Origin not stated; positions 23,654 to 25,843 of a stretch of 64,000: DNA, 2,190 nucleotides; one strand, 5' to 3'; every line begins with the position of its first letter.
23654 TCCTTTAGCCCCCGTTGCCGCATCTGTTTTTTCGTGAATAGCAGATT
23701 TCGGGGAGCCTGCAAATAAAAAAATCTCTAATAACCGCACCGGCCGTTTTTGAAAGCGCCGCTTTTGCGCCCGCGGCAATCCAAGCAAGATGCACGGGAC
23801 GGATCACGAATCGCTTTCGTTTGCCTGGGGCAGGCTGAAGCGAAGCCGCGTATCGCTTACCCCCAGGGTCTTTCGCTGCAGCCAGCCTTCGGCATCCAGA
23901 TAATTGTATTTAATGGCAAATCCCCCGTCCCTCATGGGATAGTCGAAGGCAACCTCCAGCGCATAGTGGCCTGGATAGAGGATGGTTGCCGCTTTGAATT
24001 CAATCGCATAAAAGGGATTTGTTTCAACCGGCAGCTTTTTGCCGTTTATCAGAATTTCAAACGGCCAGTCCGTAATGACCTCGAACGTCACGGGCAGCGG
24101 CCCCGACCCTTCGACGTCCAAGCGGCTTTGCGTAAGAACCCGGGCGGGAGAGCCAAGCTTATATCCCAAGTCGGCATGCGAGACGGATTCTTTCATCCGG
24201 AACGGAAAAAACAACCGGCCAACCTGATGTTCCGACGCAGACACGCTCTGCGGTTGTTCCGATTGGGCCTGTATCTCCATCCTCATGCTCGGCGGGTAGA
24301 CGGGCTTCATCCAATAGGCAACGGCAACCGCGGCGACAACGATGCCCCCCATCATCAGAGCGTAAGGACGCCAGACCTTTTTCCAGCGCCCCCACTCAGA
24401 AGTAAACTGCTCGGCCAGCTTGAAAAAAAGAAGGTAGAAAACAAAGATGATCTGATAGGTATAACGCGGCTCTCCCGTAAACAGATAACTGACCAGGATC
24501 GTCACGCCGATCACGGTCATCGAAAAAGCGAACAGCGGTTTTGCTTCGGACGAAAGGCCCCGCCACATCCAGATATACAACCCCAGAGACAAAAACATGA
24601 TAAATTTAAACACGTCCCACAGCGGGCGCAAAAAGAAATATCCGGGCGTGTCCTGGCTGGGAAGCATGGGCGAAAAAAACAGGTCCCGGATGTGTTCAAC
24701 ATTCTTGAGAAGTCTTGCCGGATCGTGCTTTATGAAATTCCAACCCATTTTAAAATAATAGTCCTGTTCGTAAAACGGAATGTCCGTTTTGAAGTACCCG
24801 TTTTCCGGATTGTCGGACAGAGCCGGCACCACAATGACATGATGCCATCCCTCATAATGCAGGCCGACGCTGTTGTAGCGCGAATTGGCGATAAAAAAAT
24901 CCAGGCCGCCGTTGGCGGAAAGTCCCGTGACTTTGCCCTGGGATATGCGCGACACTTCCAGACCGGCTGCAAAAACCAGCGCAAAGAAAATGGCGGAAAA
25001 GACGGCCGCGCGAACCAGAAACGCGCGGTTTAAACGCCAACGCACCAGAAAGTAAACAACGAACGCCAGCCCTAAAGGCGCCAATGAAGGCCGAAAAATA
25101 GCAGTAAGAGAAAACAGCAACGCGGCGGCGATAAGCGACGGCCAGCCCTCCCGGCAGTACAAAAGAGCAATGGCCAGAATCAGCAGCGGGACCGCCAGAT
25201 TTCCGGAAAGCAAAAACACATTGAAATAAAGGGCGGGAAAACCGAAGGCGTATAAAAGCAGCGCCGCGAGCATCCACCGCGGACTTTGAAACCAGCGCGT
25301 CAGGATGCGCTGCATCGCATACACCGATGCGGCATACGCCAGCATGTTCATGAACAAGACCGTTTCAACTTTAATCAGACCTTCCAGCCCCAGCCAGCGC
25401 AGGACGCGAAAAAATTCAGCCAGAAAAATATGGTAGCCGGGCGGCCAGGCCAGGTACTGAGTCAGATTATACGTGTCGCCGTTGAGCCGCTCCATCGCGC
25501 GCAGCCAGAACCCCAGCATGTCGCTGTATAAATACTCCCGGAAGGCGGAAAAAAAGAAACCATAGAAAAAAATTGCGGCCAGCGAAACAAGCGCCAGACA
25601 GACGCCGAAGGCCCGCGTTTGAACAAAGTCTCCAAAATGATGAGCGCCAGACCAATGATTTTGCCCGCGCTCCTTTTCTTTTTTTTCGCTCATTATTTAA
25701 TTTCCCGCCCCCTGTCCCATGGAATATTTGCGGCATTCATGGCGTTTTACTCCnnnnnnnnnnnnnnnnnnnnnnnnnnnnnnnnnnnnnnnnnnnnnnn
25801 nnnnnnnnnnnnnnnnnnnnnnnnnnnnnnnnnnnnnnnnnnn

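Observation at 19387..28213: Arn-like envelope glycosylation cluster: modified amino-sugar synthesis + polyprenyl-P GT2 + three GT-C transferases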

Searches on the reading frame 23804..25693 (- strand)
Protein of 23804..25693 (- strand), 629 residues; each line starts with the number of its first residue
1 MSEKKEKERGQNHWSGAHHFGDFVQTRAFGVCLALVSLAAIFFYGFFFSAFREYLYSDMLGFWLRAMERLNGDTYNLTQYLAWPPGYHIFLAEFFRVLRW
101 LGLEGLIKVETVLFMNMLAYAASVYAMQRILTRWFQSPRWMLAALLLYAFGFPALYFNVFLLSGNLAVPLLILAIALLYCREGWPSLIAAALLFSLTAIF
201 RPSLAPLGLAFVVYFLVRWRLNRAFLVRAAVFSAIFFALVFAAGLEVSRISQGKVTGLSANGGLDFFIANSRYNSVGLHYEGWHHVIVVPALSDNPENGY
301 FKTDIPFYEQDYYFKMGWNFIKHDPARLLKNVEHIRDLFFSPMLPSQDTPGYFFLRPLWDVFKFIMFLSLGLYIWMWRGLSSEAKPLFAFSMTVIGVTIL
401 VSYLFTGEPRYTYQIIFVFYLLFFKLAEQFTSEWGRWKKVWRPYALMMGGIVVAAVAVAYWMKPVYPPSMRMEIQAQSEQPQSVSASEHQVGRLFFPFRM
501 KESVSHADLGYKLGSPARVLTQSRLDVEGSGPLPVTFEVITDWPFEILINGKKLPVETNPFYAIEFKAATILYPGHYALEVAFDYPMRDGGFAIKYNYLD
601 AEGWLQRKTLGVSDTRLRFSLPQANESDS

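Call 3: search_protein_families(library=pfam, proteins=[window:23804-25693:-], max_evalue=0.01)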
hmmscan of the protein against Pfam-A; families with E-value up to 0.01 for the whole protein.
window:23804-25693:- (629 aa): 0 families

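Call 4: search_protein_families(library=ncbifam, proteins=[window:23804-25693:-], max_evalue=0.01)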
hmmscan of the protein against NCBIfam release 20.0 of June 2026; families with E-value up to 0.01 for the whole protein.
window:23804-25693:- (629 aa): 0 families

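Call 9: find_encoding_contigs(protein=window:23804-25693:-, flank=10000, max_places=6)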
Protein window:23804-25693:- (629 aa): 1 contig read that carries it; 1 place shown.
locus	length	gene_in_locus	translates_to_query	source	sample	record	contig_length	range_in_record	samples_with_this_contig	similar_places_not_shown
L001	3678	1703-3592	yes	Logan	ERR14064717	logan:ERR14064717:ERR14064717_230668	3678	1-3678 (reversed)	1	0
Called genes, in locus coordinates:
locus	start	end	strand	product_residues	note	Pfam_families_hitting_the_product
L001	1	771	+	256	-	?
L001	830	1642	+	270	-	PF13489:Methyltransf_23, PF13847:Methyltransf_31, PF08241:Methyltransf_11, PF08242:Methyltransf_12, PF13649:Methyltransf_25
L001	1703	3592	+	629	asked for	-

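Call 10: find_homologous_proteins(query=window:23804-25693:-, max_evalue=0.00001)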
Query window:23804-25693:- (629 aa): 58 proteins with E <= 0.00001 among 8000 candidates.
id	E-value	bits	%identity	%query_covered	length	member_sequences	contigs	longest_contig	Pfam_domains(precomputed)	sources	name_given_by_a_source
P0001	0.0e+0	1444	100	100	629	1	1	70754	-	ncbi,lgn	-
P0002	1.3e-220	752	53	100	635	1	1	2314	-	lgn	-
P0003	1.2e-214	733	52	99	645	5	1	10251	-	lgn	-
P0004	1.4e-212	726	53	96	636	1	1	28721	-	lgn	-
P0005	3.7e-206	705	51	97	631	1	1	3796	-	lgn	-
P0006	2.5e-205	702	52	96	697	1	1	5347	-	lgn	-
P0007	2.6e-205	702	52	96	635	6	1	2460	-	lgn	-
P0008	4.7e-204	698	51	100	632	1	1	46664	-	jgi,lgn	jgi:hypothetical protein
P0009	1.2e-201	690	51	97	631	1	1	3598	-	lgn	-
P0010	4.8e-193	661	50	97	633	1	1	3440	-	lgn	-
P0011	1.4e-192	660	51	97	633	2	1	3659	-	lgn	-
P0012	4.6e-180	618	47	97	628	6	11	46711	-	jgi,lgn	jgi:hypothetical protein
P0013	1.2e-177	610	48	96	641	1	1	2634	-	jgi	jgi:hypothetical protein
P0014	3.9e-177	609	47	97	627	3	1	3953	-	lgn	-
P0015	4.4e-176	605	48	96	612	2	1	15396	-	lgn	-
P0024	8.1e-171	588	47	95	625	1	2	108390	-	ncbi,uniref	ncbi:hypothetical protein GCM10027046_35420 [Uliginosibacterium flavum]|uniref:Glycosyltransferase R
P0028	3.3e-169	583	46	95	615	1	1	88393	-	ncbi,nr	ncbi:MAG TPA: hypothetical protein VFX02_05950 [Gammaproteobacteria bacterium]|nr:hypothetical prote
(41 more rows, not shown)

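Call 11: find_encoding_contigs(protein=P0024, flank=10000, max_places=2)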
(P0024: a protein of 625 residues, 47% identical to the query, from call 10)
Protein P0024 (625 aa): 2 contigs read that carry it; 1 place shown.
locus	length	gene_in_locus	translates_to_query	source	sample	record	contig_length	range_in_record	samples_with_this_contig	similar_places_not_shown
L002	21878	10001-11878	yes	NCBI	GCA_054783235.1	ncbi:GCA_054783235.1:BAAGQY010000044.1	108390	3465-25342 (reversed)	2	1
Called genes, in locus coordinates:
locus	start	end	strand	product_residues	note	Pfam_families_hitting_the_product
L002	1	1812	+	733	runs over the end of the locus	PF07095:IgaA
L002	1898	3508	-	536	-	PF00528:BPD_transp_1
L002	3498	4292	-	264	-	PF00005:ABC_tran, PF13191:AAA_16 (faint), PF13304:AAA_21 (faint)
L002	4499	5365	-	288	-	PF12974:Phosphonate-bd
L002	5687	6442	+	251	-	PF04402:SIMPL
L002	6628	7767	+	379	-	-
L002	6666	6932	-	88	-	-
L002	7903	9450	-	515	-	-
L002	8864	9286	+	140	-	-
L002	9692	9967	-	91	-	-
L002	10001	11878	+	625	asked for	-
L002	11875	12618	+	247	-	PF13641:Glyco_tranf_2_3 (faint), PF00535:Glycos_transf_2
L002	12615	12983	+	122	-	PF00892:EamA (weak), PF10639:TMEM234 (weak)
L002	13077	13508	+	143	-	-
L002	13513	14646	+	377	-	PF01041:DegT_DnrJ_EryC1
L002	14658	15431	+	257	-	PF13489:Methyltransf_23, PF03848:TehB (weak), PF13847:Methyltransf_31, PF08241:Methyltransf_11, PF08242:Methyltransf_12, PF13649:Methyltransf_25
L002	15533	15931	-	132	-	-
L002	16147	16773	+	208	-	PF01612:DNA_pol_A_exo1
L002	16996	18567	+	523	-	PF00106:adh_short, PF13561:adh_short_C2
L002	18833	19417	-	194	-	PF12092:DUF3568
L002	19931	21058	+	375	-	PF04339:FemAB_like, PF13480:Acetyltransf_6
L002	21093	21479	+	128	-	PF07883:Cupin_2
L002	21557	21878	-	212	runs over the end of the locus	-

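Call 12: find_encoding_contigs(protein=P0008, flank=10000, max_places=2)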
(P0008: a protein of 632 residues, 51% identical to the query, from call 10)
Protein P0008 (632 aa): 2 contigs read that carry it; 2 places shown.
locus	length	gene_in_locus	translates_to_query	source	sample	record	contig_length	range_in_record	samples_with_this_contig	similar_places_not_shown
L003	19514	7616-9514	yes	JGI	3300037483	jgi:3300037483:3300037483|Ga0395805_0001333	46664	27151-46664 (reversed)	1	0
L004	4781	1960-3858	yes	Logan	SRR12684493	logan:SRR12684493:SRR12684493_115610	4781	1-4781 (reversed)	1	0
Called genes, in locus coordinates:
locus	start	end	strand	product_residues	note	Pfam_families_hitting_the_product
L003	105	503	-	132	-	PF10861:DUF2784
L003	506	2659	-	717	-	PF22020:RlmL_1st, PF02926:THUMP, PF01170:UPF0020, PF10672:Methyltrans_SAM, PF03602:Cons_hypoth95, PF13847:Methyltransf_31 (weak)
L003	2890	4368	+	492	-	-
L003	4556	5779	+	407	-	PF08421:Methyltransf_13, PF13489:Methyltransf_23, PF08484:Methyltransf_14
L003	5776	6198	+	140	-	PF00293:NUDIX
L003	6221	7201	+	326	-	PF01370:Epimerase, PF16363:GDP_Man_Dehyd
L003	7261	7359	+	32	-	-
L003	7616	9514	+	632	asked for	-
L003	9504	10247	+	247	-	PF00535:Glycos_transf_2, PF10111:Glyco_tranf_2_2 (weak), PF13641:Glyco_tranf_2_3 (weak)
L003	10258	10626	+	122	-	PF00892:EamA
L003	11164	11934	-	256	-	PF13489:Methyltransf_23, PF13847:Methyltransf_31 (weak), PF08241:Methyltransf_11, PF08242:Methyltransf_12, PF13649:Methyltransf_25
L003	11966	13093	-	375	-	PF01041:DegT_DnrJ_EryC1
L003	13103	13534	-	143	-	-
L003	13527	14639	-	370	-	PF01370:Epimerase, PF04321:RmlD_sub_bind (weak), PF16363:GDP_Man_Dehyd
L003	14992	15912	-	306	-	PF00126:HTH_1, PF03466:LysR_substrate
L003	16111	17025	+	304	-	PF00480:ROK, PF01869:BcrAD_BadFG (faint), PF02685:Glucokinase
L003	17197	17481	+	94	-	-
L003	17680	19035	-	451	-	PF03448:MgtE_N, PF00571:CBS (faint), PF01769:MgtE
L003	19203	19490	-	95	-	PF00381:PTS-HPr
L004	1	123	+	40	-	?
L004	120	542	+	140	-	PF00293:NUDIX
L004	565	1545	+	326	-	PF01370:Epimerase, PF16363:GDP_Man_Dehyd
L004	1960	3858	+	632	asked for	-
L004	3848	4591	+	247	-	PF00535:Glycos_transf_2, PF10111:Glyco_tranf_2_2 (weak), PF13641:Glyco_tranf_2_3 (weak)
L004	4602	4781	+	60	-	?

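Call 13: find_encoding_contigs(protein=P0028, flank=10000, max_places=2)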
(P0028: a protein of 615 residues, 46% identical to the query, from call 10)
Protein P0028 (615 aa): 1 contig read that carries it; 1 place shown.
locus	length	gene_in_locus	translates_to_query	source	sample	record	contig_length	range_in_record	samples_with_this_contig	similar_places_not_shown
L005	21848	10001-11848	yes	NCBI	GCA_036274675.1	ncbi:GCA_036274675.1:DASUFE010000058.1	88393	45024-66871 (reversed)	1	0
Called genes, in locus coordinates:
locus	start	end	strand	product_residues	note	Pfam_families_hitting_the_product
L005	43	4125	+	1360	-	PF07494:Reg_prop (faint), PF08450:SGL (faint), PF07495:Y_Y_Y, PF00990:GGDEF, PF00563:EAL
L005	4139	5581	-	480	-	PF00982:Glyco_transf_20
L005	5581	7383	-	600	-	PF19291:TREH_N, PF00723:Glyco_hydro_15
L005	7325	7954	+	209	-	-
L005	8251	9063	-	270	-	-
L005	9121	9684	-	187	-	PF00877:NLPC_P60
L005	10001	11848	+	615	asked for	-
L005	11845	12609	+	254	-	PF13641:Glyco_tranf_2_3 (weak), PF00535:Glycos_transf_2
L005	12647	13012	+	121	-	PF10639:TMEM234 (weak), PF00892:EamA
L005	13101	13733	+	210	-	-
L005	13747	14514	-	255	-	PF13489:Methyltransf_23, PF13847:Methyltransf_31, PF08241:Methyltransf_11, PF08242:Methyltransf_12, PF13649:Methyltransf_25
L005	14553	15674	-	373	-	PF01041:DegT_DnrJ_EryC1, PF00155:Aminotran_1_2 (faint)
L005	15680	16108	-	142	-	-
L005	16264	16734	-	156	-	PF11026:DUF2721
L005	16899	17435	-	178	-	PF01713:Smr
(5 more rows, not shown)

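Call 14: list_cluster_members(proteins=[window:23804-25693:-, window:21741-23654:-, window:19387-20709:-, window:21013-21744:-, window:25754-26566:-, window:26625-27791:-, window:27782-28213:-, window:30218-31411:-])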
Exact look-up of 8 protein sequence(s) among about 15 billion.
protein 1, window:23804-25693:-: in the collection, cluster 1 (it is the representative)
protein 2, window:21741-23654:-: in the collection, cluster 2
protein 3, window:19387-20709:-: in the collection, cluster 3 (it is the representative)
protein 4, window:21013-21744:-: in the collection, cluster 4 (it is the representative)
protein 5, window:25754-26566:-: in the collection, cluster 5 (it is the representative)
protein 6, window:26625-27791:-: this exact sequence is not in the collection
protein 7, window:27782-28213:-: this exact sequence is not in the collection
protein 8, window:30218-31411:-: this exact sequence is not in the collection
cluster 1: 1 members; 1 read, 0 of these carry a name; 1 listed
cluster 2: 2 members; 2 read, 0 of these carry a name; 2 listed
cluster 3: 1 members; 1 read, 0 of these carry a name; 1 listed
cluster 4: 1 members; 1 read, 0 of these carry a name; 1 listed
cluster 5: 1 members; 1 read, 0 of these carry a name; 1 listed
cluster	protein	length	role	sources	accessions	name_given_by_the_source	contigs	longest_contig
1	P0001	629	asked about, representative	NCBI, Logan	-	-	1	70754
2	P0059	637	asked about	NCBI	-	-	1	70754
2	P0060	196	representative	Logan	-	-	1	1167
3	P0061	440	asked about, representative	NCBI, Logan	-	-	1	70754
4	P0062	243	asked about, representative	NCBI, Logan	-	-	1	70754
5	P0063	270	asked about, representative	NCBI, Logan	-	-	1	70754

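Call 22: find_related_loci(query=A1, collection=genome_contigs, flank=10000)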
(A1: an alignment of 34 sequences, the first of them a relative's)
Query A1 (629 aa) in genome_contigs; peptide patterns used: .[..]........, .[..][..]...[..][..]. (x = any residue, [..] = any of these).
52 stretches matched a pattern; 10 encode a relative of the query (tblastn E <= 1e-3); 10 distinct loci.
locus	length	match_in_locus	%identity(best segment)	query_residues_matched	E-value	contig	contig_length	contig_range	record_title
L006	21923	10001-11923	51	1-624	0e+0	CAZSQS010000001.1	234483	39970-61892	MAG TPA_asm: uncultured Smithella sp. isolate SRP263991_co2_36 genome assembly, contig: NODE_8_length_234483_cov_27.5518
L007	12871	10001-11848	51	19-627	0e+0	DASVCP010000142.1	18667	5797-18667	MAG TPA_asm: Gammaproteobacteria bacterium isolate SMAG_U2009 k141_233569, whole genome shotgun sequence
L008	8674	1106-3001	45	1-619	1e-174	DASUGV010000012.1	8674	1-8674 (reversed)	MAG TPA_asm: Rhodocyclaceae bacterium isolate SMAG_U1415 k141_730656, whole genome shotgun sequence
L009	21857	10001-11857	45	23-626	2e-172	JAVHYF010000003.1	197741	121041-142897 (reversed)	MAG: Moraxellaceae bacterium isolate A88_bin16_2 NODE_10_length_197741_cov_10.658418, whole genome shotgun sequence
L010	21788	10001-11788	47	26-622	3e-169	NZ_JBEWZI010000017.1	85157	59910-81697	Uliginosibacterium flavum strain KACC:17644 NODE_17_length_85157_cov_42.164269, whole genome shotgun sequence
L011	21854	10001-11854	45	23-625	5e-167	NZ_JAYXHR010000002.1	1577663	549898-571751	Uliginosibacterium sp. H1 H1_scaffold2, whole genome shotgun sequence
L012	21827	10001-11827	44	12-619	8e-160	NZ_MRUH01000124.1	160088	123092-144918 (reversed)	Teredinibacter waterburyi strain Bs02 Contig109.3, whole genome shotgun sequence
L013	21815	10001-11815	46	20-624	9e-157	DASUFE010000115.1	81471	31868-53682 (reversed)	MAG TPA_asm: Gammaproteobacteria bacterium isolate SMAG_U1371 k141_1152305, whole genome shotgun sequence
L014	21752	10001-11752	40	46-629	1e-133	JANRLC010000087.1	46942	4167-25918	MAG: Verrucomicrobiota bacterium isolate bins.134 k141_4960198, whole genome shotgun sequence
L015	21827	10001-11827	46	20-622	2e-167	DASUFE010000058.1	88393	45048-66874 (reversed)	MAG TPA_asm: Gammaproteobacteria bacterium isolate SMAG_U1371 k141_163451, whole genome shotgun sequence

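Call 39: predict_structure(alignment_id=A1)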
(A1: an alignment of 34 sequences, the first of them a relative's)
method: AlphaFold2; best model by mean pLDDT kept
length: 629 residues; sequences in the alignment: 34
mean_pLDDT: 86.2   pTM: 0.85
mean pLDDT of the five models: 86.2, 85.7, 84.9, 84.6, 84.3
residues with pLDDT >= 90: 313; 70-90: 251; 50-70: 47; < 50: 18
segments of 3 or more residues with pLDDT < 50: 1-11, 481-483, 626-629
pLDDT, mean of each block of 10 residues (from residue 1): 45 64 93 96 86 71 85 73 76 93 93 91 97 95 94 74 80 97 95 95 92 97 96 97 88 79 88 87 80 82 88 93 87 80 63 83 90 91 96 94 79 87 95 89 91 87 87 80 70 90 85 89 95 93 92 79 78 96 91 93 90 94 61
secondary structure, 60 per line:
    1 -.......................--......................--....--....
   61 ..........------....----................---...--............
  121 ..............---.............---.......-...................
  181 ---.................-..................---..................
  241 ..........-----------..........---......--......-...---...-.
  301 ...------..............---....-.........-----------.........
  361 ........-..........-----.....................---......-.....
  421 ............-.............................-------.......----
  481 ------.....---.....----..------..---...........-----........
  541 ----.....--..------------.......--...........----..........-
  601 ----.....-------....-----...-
elements in order: H2-24 H27-48 H51-54 H57-70 H77-80 H85-100 H109-134 H138-150 H154-160 H162-180 H184-200 H202-219 H223-250 H262-271 E275-280 E283-288 E300-303 H310-323 H327-330 H332-340 H352-368 H370-379 H385-405 H409-414 H416-432 H434-462 E470-476 E487-491 E495-499 E517-527 E533-540 E545-549 E566-572 E575-585 E590-599 E605-609 E617-620
